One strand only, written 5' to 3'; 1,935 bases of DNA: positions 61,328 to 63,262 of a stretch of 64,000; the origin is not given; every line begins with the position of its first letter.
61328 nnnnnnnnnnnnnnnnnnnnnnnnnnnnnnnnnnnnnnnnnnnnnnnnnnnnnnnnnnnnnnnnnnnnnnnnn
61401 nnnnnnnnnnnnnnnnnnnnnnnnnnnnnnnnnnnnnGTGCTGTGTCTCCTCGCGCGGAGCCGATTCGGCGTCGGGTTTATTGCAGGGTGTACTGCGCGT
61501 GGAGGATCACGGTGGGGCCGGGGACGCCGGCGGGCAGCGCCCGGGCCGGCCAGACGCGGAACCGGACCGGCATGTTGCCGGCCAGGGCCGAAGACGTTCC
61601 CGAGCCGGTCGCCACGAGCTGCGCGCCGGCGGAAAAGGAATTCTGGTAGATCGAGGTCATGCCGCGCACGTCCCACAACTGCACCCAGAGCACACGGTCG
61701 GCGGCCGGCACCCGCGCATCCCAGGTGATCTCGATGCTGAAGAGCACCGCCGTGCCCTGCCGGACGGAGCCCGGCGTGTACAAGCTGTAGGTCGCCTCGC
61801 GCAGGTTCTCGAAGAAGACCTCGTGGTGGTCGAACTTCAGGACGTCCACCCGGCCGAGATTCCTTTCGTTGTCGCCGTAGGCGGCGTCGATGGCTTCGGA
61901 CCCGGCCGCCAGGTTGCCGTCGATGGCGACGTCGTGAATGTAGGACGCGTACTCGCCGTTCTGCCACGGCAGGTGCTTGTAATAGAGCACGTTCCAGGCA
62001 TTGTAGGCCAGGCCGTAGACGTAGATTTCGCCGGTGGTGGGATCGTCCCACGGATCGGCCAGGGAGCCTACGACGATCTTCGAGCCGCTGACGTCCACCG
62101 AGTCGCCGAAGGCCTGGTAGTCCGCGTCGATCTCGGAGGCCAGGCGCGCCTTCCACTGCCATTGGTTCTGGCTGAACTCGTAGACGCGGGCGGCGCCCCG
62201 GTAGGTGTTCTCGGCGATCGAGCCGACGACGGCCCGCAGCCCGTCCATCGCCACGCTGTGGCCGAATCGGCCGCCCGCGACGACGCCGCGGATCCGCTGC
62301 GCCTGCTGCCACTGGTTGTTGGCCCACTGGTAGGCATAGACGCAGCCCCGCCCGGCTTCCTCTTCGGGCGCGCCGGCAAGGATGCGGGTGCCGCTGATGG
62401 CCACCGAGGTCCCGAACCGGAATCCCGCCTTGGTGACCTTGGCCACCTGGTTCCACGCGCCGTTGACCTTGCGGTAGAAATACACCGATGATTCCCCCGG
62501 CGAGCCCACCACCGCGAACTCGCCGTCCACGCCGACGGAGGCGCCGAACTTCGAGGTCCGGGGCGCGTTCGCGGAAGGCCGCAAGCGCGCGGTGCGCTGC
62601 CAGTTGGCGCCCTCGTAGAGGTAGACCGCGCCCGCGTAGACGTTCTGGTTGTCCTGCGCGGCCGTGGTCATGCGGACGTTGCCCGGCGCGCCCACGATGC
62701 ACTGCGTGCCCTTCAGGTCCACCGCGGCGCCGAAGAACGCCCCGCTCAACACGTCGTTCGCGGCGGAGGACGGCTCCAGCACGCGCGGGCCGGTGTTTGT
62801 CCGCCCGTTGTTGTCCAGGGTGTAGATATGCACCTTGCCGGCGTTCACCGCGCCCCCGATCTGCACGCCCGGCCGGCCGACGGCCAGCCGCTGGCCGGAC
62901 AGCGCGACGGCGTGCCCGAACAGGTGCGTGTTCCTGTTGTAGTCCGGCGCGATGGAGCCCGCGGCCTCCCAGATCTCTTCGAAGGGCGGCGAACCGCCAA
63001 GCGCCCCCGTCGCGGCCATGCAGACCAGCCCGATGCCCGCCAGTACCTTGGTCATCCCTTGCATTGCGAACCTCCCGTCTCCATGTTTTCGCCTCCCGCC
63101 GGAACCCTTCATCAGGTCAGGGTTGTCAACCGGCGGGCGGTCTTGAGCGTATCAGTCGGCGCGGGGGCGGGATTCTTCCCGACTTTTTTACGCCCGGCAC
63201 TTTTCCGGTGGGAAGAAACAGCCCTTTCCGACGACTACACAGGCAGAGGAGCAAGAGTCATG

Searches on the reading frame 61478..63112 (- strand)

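Call 28: search_protein_families(library=pfam, proteins=[window:61478-63112:-], max_evalue=0.00001)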
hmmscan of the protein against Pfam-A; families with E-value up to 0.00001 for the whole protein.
window:61478-63112:- (544 aa): 1 family
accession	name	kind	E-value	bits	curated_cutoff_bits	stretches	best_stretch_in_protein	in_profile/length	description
PF14312.12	FG-GAP_2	-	4.1e-31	107.3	23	0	118-166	9-49/49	FG-GAP repeat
